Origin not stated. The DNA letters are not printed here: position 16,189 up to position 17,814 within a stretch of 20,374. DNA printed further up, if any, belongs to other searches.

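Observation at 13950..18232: Operon: methyltransferase, orphan SBP-fold protein, then six tandem VirB2/TrbC-like two-helix membrane proteins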

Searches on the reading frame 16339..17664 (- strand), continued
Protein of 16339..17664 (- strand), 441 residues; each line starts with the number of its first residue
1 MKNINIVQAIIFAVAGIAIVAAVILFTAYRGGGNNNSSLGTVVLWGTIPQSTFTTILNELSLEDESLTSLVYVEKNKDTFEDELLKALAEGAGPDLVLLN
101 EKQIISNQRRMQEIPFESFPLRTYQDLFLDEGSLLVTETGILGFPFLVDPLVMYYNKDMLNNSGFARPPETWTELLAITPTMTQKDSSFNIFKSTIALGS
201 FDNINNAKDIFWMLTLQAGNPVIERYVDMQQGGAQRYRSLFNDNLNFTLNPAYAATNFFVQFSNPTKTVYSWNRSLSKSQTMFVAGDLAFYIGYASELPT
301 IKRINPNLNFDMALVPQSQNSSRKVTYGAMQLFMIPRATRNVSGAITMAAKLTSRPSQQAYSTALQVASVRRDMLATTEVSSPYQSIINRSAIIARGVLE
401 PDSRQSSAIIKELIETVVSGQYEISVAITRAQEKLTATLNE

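Call 14: find_encoding_contigs(protein=P0097, flank=10000, max_places=2)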
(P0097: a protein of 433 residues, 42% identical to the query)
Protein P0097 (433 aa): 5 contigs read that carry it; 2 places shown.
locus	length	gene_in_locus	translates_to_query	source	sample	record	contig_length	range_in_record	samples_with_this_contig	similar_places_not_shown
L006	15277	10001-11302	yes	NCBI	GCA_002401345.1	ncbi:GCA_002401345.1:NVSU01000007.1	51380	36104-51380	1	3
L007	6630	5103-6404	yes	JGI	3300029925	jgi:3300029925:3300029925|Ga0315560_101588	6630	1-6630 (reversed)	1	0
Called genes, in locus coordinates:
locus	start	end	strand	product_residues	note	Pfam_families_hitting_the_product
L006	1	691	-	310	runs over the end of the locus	PF00551:Formyl_trans_N, PF02911:Formyl_trans_C (weak)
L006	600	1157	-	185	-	PF01327:Pep_deformylase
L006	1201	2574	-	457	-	PF13393:tRNA-synt_His, PF00587:tRNA-synt_2b, PF03129:HGTP_anticodon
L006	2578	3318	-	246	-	-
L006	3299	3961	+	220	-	PF01195:Pept_tRNA_hydro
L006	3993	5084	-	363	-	PF00575:S1 (weak), PF21710:Spt6_S1 (faint), PF23459:S1_RRP5 (faint), PF00575:S1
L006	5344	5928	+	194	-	-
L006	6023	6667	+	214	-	PF13483:Lactamase_B_3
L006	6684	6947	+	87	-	-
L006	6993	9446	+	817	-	PF00521:DNA_topoisoIV, PF03989:DNA_gyraseA_C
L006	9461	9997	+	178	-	PF01135:PCMT (weak), PF01209:Ubie_methyltran, PF01269:Fibrillarin (weak), PF01728:FtsJ (weak), PF13847:Methyltransf_31, PF08241:Methyltransf_11, PF08242:Methyltransf_12, PF13649:Methyltransf_25, +2 more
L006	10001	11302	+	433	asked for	PF01547:SBP_bac_1, PF13416:SBP_bac_8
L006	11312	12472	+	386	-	PF18895:T4SS_pilin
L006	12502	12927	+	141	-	PF04956:TrbC (weak), PF18895:T4SS_pilin (weak)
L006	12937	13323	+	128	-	PF18895:T4SS_pilin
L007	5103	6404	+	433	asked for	PF01547:SBP_bac_1, PF13416:SBP_bac_8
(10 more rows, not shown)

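Call 35: find_related_loci(query=A3, collection=genome_contigs, flank=6000)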
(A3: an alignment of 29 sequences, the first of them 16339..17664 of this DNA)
Query A3 (441 aa) in genome_contigs; peptide patterns used: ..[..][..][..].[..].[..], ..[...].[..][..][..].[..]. (x = any residue, [..] = any of these).
600 stretches matched a pattern (row limit reached: there are more); 568 encode a relative of the query (tblastn E <= 1e-3); the best 80 are kept; 80 distinct loci.
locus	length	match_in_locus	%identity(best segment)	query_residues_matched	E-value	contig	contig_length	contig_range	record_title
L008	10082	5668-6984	66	1-441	0e+0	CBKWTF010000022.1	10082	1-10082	MAG TPA_asm: uncultured bacterium isolate SRR29175778_binner123_Refined_14 genome assembly, contig: ERZ27337285.621, who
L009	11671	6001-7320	48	1-441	3e-142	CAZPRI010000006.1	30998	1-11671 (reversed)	MAG TPA_asm: uncultured Candidatus Saccharibacteria bacterium isolate SRP118108_co5_561 genome assembly, contig: NODE_10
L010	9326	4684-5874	45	35-439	2e-121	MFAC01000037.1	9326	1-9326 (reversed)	MAG: Candidatus Campbellbacteria bacterium RIFCSPLOWO2_02_35_12 rifcsplowo2_02_sub10_scaffold_990, whole genome shotgun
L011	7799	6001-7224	41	22-439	2e-110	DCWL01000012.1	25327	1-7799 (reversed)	MAG TPA_asm: Patescibacteria group bacterium UBA2163 UBA2163_contig_51885, whole genome shotgun sequence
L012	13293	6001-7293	40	1-439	3e-112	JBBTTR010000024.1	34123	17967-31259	MAG: Patescibacteria group bacterium isolate H52-bin007_1 H52_bin007_1_000000000024, whole genome shotgun sequence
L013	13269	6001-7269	43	8-435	7e-110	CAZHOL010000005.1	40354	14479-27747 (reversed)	MAG TPA_asm: uncultured Candidatus Saccharibacteria bacterium isolate SRP219642_co5_128 genome assembly, contig: NODE_12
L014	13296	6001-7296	41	1-439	4e-108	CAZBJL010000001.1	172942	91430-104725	MAG TPA_asm: uncultured Candidatus Saccharibacteria bacterium isolate SRP278252_co2_184 genome assembly, contig: NODE_95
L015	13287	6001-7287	38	1-439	8e-108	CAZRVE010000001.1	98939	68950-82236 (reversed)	MAG TPA_asm: uncultured Candidatus Saccharibacteria bacterium isolate SRP302447_co1_195 genome assembly, contig: NODE_74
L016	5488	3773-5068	39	1-440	5e-106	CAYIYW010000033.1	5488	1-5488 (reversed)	MAG TPA_asm: uncultured Candidatus Saccharibacteria bacterium isolate ERP119705_co9_37 genome assembly, contig: NODE_248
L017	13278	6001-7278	39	8-437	5e-105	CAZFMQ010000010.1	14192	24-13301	MAG TPA_asm: uncultured Candidatus Saccharibacteria bacterium isolate SRP193661_co2_75 genome assembly, contig: NODE_359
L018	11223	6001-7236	42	16-439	9e-105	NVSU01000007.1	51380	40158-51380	MAG: Candidatus Wolfebacteria bacterium isolate NORP133 Contig_source1383C_1548, whole genome shotgun sequence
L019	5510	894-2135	39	10-435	2e-102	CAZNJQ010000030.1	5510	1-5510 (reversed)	MAG TPA_asm: uncultured Candidatus Saccharibacteria bacterium isolate ERP119705_co17_656 genome assembly, contig: NODE_2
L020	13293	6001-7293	37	1-439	5e-102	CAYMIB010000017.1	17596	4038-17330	MAG TPA_asm: uncultured Candidatus Saccharibacteria bacterium isolate ERP113451_co3_83 genome assembly, contig: NODE_239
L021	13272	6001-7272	39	8-440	6e-101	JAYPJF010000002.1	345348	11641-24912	MAG: bacterium isolate 139576_S177_rosella_bins.tsv.064 NODE_2_length_345348_cov_9.149739, whole genome shotgun sequence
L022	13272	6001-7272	39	11-440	1e-100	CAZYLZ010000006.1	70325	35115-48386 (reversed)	MAG TPA_asm: uncultured Candidatus Saccharibacteria bacterium isolate SRP278252_co1_807 genome assembly, contig: NODE_45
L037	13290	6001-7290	39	1-435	3e-98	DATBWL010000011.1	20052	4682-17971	MAG TPA_asm: Candidatus Paceibacterota bacterium isolate SMAG_U7540 k141_1100689, whole genome shotgun sequence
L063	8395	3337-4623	38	1-435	7e-96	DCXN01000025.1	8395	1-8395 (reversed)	MAG TPA_asm: Patescibacteria group bacterium UBA2135 UBA2135_contig_46157, whole genome shotgun sequence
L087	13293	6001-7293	36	6-441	9e-94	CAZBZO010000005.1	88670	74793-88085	MAG TPA_asm: uncultured Candidatus Saccharibacteria bacterium isolate SRP219642_co9_82 genome assembly, contig: NODE_105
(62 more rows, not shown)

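Call 42: predict_structure(alignment_id=A3)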
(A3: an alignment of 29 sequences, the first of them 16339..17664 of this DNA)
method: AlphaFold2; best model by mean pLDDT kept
length: 441 residues; sequences in the alignment: 29
mean_pLDDT: 90.3   pTM: 0.86
mean pLDDT of the five models: 90.3, 89.9, 89.8, 87.3, 86.0
residues with pLDDT >= 90: 344; 70-90: 72; 50-70: 11; < 50: 14
segments of 3 or more residues with pLDDT < 50: 27-38
pLDDT, mean of each block of 10 residues (from residue 1): 68 80 54 44 95 93 87 94 93 94 93 93 95 94 97 97 95 95 91 94 96 95 88 84 90 95 90 93 97 97 96 94 92 96 93 94 93 79 89 95 95 95 96 95 76
secondary structure, 60 per line:
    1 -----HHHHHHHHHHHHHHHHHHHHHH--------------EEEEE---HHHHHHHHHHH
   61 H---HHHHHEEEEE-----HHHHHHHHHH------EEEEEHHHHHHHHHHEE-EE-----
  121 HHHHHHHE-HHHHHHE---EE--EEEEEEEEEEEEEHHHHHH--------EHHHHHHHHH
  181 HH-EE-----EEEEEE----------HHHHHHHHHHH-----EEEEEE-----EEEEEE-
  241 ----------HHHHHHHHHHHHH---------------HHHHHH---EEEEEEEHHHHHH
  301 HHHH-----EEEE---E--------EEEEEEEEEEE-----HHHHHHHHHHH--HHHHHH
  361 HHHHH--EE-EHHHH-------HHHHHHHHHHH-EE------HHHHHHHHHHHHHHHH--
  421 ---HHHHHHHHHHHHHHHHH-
elements in order: H6-27 E42-46 H50-61 H65-69 E70-74 H80-89 E96-100 H101-110 H121-127 H130-135 E144-156 H157-162 H172-182 E191-196 H207-217 E223-228 E234-239 H251-263 H279-284 E288-294 H295-304 E310-313 E326-336 H342-352 H355-365 H372-375 H383-393 H403-418 H424-440
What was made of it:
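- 16339..17664 (-): Membrane-anchored family-1 (MalE/UgpB-type) solute-binding protein, 441 aa. It has an N-terminal TM helix and a Gly/Asn-rich linker. The AlphaFold2 model has pLDDT 90.3, with a helix at 6-27 and a disordered linker at 27-38 (call 42).
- On ABC-transporter solute-binding protein family 1: The model has pLDDT 90.3 (call 42).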

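Call 49: fold_search(model_id=the predicted structure, library=pdb)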
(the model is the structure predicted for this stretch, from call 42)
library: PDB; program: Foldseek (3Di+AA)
matches with E <= 10: 1532; with E <= 0.001: 1093
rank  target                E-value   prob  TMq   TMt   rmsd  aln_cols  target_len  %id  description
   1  5ci5_B                5.6e-22  1.00  0.62  0.69   5.5       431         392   18  Crystal Structure of an ABC transporter Solute Binding Protein from Thermotoga Lettingae TMO (Tlet_1705, TARGET EFI-51 (released 2015-07-22)
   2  5ci5_A                2.2e-21  1.00  0.64  0.70   5.6       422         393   19  Crystal Structure of an ABC transporter Solute Binding Protein from Thermotoga Lettingae TMO (Tlet_1705, TARGET EFI-51 (released 2015-07-22)
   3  6wpn_A                2.4e-21  1.00  0.64  0.70   5.7       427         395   17  Crystal structure of a putative oligosaccharide periplasmic-binding protein from Synechococcus sp. MITs9220 (released 2021-05-12)
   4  3w15_C                3.4e-21  1.00  0.64  0.71   9.3       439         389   15  Structure of peroxisomal targeting signal 2 (PTS2) of Saccharomyces cerevisiae 3-ketoacyl-CoA thiolase in complex with (released 2013-07-03)
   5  7t31_A                4.0e-21  1.00  0.67  0.60   5.1       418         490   16  X-ray Structure of Clostridiodies difficile PilW (released 2022-10-19)
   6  3iov_A                4.5e-21  1.00  0.66  0.71   4.6       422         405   17  Huntingtin amino-terminal region with 17 Gln residues - crystal C99 (released 2009-09-29)
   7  5jj4_A                4.5e-21  1.00  0.58  0.49   5.8       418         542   17  Crystal Structure of a Variant Human Activation-induced Deoxycytidine Deaminase as an MBP fusion protein (released 2016-06-29)
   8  4qsd_A                4.8e-21  1.00  0.64  0.72   4.9       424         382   16  Crystal structure of atu4361 sugar transporter from Agrobacterium Fabrum C58, target efi-510558, with bound sucrose (released 2014-08-06)
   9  4r9g_A                5.4e-21  1.00  0.62  0.69   6.1       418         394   16  CpMnBP1 with Mannotriose Bound (released 2014-10-29)
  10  4bl9_B                6.8e-21  1.00  0.60  0.39   5.2       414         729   17  Crystal structure of full-length human Suppressor of fused (SUFU) mutant lacking a regulatory subdomain (crystal form  (released 2013-11-27)
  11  3n95_C                7.2e-21  1.00  0.60  0.58   6.2       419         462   17  Crystal structure of human CRFR2 alpha extracellular domain in complex with Urocortin 2 (released 2010-10-20)
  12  4rjz                  7.6e-21  1.00  0.68  0.77   4.1       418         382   16  Crystal structure of ATU4361 sugar transporter from Agrobacterium fabrum C58, target EFI-510558, an open conformation (released 2014-11-05)
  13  3q29_C                8.0e-21  1.00  0.59  0.66   5.8       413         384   16  Cyrstal structure of human alpha-synuclein (1-19) fused to maltose binding protein (MBP) (released 2011-06-01)
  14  3g7w_A                8.0e-21  1.00  0.60  0.66   6.6       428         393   17  Islet Amyloid Polypeptide (IAPP or Amylin) Residues 1 to 22 fused to Maltose Binding Protein (released 2009-06-23)
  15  3set_C                8.0e-21  1.00  0.57  0.66   6.1       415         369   16  Ni-mediated Dimer of Maltose-binding Protein A216H/K220H by Synthetic Symmetrization (Form I) (released 2011-09-21)
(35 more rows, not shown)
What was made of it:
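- On ABC-transporter solute-binding protein family 1: Top Foldseek hits are sugar-binding proteins (call 49).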

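Call 67: search_protein_families(library=pfam, proteins=[L087:7314-9527:+, L063:4722-6347:+, L037:7320-8726:+, L018:7258-8418:+], max_evalue=0.01)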
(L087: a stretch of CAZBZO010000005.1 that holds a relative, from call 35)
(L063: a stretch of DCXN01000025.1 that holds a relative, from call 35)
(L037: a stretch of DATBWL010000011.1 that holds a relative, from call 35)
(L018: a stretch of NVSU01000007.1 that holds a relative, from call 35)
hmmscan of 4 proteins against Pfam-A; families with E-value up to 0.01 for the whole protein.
L087:7314-9527:+ (737 aa): 4 families
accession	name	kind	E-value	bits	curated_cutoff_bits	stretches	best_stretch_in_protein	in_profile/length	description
PF16656.11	Pur_ac_phosph_N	-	1.5e-12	48.4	30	0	250-306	39-93/93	Purple acid Phosphatase, N-terminal domain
PF18895.5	T4SS_pilin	-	2.1e-08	34.5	26.6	1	665-722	15-71/71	Type IV secretion system pilin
PF16655.11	PhoD_N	-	0.00014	22.8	30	0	267-301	54-88/90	PhoD-like phosphatase, N-terminal domain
PF04956.18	TrbC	-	0.0094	16.6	27.9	1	656-720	39-96/98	TrbC/VIRB2 pilin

L063:4722-6347:+ (541 aa): 2 families
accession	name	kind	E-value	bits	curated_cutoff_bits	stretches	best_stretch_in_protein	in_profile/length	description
PF00082.27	Peptidase_S8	-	3.4e-17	63.1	21.8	1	178-348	49-256/288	Subtilase family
PF18895.5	T4SS_pilin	-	2.4e-09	37.6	26.6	1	450-510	12-71/71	Type IV secretion system pilin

L037:7320-8726:+ (468 aa): 1 family
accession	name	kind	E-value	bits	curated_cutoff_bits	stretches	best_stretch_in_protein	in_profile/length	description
PF18895.5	T4SS_pilin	-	1.5e-09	38.2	26.6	1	391-448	15-71/71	Type IV secretion system pilin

L018:7258-8418:+ (386 aa): 3 families
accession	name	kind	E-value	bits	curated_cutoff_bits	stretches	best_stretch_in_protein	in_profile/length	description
PF18895.5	T4SS_pilin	-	5.2e-09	36.5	26.6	1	305-371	7-71/71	Type IV secretion system pilin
PF04956.18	TrbC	-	0.00049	20.7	27.9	1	305-370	39-97/98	TrbC/VIRB2 pilin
PF16656.11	Pur_ac_phosph_N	-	0.0025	18.8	30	0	145-226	4-85/93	Purple acid Phosphatase, N-terminal domain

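Call 72: search_solved_structures(query=A3, max_evalue=0.001)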
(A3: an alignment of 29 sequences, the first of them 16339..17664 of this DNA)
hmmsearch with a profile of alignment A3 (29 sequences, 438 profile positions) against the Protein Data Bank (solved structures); distinct sequences matched with E-value up to 0.001: 468 (the best 60 are shown).
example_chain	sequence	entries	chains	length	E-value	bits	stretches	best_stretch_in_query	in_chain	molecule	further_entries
4r9f_A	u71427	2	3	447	2.1e-18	69.4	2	13-185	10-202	MBP1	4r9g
4qrz_A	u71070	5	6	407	1.2e-16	63.7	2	55-184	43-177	ABC-TYPE SUGAR TRANSPORTER | ABC transporter, substrate binding protein (Sugar)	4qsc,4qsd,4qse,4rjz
1eu8_A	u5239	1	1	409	3.3e-15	58.9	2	77-184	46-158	TREHALOSE/MALTOSE BINDING PROTEIN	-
5ci5_A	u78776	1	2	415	4e-14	55.3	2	277-436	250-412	Extracellular solute-binding protein family 1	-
8jbg_B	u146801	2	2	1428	5.6e-13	51.5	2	35-186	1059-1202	Neuromedin-K receptor (NK3R-pFastbac1) | NK3R-pFastbac1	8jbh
9vus_A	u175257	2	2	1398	2.2e-12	49.6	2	56-186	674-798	Soluble cytochrome b562,2-oxoglutarate receptor 1,Soluble cytochrome b562,2-oxoglutarate r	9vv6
5ysb_A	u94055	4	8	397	4.2e-12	48.6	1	36-184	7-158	Lin1841 protein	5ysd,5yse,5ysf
3uor_A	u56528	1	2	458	2.9e-11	45.9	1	39-181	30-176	ABC transporter sugar binding protein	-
6jaz_A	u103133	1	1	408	3.1e-11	45.8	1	140-182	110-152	ABC transporter, periplasmic substrate-binding protein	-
6jam_A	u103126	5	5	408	5.6e-11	44.9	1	140-182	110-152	ABC transporter, periplasmic substrate-binding protein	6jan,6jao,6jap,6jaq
6jb0_A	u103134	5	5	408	5.7e-11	44.9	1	140-182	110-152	ABC transporter, periplasmic substrate-binding protein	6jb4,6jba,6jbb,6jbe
6jal_A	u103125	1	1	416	6e-11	44.8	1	140-182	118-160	ABC transporter, periplasmic substrate-binding protein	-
6j9w_A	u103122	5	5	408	6.8e-11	44.7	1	140-182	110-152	ABC transporter, periplasmic substrate-binding protein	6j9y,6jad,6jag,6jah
6jar_A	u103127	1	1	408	6.8e-11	44.7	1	140-182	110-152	ABC transporter, periplasmic substrate-binding protein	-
6jai_A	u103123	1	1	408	9.3e-10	40.9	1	140-182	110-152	ABC transporter, periplasmic substrate-binding protein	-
6wpm_A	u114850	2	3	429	3.2e-09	39.2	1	277-433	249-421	Substrate-binding protein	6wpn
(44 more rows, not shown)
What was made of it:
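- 16339..17664 (-): Foldseek and HMM top hits are oligosaccharide-binding proteins 5ci5, 6wpn, 4qsd and 4r9g (calls 49, 72).
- The binding protein has a normal, confidently modelled MalE-like fold (calls 42, 49, 72).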
